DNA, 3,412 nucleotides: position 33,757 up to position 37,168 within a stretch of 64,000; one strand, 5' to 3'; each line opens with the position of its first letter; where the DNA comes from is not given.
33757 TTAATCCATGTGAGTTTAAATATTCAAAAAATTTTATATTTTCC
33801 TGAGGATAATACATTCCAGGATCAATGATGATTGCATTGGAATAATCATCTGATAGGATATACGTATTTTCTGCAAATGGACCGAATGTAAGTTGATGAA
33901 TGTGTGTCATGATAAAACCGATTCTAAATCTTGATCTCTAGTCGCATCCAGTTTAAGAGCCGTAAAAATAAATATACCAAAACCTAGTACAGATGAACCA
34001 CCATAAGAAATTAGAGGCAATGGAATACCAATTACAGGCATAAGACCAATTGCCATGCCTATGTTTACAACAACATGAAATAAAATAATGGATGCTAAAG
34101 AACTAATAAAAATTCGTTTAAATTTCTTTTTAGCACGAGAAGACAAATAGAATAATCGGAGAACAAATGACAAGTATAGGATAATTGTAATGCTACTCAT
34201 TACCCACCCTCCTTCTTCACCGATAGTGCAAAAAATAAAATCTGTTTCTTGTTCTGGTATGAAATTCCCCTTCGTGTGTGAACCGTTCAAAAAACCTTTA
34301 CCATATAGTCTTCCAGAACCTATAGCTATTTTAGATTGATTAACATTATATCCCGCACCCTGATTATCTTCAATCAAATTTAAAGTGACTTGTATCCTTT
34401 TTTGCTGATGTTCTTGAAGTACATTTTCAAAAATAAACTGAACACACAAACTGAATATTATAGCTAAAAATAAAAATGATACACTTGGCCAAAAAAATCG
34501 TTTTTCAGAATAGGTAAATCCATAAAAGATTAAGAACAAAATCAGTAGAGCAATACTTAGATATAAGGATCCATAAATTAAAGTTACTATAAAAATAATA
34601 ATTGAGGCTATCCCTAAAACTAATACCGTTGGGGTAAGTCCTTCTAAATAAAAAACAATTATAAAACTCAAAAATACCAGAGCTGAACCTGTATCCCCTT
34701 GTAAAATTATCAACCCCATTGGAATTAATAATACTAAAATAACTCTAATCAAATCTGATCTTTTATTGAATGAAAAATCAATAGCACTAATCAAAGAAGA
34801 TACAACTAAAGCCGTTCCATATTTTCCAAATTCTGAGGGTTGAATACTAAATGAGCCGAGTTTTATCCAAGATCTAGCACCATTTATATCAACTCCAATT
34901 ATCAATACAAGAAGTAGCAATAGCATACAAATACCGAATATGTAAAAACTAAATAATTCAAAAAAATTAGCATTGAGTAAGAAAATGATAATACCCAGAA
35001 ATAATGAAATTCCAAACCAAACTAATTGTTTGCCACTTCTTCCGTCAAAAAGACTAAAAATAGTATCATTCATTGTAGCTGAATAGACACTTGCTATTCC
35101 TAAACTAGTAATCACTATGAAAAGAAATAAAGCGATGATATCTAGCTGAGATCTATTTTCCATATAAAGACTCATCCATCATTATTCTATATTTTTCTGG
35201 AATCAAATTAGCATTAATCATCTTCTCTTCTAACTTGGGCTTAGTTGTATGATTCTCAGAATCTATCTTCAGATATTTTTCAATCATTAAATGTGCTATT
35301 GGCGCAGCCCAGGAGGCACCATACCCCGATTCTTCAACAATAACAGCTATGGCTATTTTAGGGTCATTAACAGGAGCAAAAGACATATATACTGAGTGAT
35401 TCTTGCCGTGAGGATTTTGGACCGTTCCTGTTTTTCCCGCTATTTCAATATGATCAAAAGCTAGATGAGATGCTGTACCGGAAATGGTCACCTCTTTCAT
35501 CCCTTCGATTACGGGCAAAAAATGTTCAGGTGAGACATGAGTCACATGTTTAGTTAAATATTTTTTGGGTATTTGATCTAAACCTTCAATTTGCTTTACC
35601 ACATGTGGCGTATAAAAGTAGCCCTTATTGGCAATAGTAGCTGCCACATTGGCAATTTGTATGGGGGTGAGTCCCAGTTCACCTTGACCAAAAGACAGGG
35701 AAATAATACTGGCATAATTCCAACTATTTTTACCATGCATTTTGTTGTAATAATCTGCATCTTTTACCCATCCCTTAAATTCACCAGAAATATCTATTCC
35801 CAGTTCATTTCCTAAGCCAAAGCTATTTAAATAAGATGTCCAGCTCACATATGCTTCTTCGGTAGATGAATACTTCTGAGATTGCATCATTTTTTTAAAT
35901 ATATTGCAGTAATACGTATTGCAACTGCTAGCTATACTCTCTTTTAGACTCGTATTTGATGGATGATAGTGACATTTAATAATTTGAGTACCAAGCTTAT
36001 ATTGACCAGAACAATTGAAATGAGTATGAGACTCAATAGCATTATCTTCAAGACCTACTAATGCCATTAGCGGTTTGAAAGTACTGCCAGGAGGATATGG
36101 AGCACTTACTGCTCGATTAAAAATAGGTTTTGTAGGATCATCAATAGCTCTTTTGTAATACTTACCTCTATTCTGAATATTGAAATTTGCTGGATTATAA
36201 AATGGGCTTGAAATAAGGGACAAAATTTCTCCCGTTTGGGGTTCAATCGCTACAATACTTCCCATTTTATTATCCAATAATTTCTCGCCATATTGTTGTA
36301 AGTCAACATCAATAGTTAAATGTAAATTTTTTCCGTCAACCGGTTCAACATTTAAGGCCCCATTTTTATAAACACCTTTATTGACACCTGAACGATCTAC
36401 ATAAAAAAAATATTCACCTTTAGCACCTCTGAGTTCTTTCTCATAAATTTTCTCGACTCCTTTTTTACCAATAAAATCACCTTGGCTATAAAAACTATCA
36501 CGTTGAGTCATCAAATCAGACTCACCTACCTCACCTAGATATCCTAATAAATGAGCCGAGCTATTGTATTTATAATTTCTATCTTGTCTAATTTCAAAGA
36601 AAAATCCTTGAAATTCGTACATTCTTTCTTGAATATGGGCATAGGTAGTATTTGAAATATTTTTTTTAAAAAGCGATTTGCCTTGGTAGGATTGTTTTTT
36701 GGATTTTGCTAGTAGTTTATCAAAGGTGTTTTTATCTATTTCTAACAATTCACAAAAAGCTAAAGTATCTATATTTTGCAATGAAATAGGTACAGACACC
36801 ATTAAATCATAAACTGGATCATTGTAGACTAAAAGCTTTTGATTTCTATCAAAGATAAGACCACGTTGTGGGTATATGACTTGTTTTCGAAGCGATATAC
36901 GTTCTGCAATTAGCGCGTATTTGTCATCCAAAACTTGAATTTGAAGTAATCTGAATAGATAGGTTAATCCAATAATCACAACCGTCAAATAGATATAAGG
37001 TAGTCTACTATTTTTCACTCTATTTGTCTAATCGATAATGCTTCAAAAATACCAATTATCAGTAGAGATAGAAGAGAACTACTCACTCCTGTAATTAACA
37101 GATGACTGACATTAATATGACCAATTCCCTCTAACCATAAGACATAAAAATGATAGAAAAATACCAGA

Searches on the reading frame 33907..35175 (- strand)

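Call 24: search_protein_families(library=pfam, proteins=[window:33907-35175:-], max_evalue=0.00001)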
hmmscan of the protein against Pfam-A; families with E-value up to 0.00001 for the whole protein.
window:33907-35175:- (422 aa): 1 family
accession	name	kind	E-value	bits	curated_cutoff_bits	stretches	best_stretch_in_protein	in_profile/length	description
PF01098.24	FTSW_RODA_SPOVE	-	1.8e-71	241.4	26.4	2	235-399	177-340/356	Cell cycle protein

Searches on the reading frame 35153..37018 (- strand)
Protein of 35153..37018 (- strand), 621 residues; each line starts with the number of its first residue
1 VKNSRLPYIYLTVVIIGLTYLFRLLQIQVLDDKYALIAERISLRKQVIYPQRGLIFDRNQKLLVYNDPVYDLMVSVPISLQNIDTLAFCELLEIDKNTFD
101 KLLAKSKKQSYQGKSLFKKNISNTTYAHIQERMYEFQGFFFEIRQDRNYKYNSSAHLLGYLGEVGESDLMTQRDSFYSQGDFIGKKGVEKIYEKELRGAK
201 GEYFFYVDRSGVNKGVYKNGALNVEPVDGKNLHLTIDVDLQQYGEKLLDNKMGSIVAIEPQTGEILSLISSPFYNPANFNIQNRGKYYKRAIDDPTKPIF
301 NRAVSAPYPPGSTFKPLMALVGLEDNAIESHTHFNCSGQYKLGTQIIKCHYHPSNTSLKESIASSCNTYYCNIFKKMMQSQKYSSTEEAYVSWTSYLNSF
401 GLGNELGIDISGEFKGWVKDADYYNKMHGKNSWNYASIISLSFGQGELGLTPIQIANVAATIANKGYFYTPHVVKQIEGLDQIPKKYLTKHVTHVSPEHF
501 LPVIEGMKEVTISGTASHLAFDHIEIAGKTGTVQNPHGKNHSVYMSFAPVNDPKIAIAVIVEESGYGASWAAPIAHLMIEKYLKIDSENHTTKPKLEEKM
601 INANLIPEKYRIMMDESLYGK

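Call 24: search_protein_families(library=pfam, proteins=[window:35153-37018:-], max_evalue=0.00001)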
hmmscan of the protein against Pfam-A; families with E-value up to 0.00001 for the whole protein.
window:35153-37018:- (621 aa): 2 families
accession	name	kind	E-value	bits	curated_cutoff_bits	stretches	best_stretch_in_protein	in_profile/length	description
PF00905.27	Transpeptidase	-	1.5e-58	198.8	22.1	1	253-576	1-295/299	Penicillin binding protein transpeptidase domain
PF03717.20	PBP_dimer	-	2.8e-36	126.1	24.4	1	48-212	2-174/180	Penicillin-binding Protein dimerisation domain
